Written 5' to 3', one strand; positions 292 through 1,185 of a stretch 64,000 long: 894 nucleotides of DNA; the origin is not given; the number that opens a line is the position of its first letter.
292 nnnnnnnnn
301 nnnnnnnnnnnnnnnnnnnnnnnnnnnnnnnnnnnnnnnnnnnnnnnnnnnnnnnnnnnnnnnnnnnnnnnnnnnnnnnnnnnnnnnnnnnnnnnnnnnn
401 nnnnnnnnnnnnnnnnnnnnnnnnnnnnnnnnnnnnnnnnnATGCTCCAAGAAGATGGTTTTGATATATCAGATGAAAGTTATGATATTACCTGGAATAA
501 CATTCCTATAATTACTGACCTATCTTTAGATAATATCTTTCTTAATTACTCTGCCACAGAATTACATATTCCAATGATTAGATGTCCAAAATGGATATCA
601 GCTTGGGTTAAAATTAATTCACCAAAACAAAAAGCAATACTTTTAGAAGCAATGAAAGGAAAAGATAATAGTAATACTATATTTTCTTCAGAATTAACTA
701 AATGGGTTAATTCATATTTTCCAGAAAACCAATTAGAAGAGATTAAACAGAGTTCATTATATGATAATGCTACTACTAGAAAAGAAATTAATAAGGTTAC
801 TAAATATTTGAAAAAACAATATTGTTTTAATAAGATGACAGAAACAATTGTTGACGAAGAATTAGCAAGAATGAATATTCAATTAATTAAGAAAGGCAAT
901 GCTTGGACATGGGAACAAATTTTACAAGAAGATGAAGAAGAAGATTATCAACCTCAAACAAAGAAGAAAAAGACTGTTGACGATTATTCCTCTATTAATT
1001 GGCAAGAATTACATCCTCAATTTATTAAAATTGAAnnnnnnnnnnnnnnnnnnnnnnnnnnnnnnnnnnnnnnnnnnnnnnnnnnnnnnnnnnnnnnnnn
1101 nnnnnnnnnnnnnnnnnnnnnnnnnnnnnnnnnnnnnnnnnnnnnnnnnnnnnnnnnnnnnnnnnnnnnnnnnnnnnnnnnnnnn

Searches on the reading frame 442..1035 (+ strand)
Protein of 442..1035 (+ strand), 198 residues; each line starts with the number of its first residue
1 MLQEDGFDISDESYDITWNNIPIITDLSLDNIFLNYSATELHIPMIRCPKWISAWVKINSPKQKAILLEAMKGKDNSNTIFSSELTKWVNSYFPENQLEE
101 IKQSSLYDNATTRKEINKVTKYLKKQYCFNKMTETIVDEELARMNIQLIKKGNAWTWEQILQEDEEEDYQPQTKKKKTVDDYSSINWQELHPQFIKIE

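Call 4: search_protein_families(library=pfam, max_evalue=10, proteins=[window:442-1035:+])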
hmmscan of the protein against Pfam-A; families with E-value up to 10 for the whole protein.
seq(198 aa): 0 families
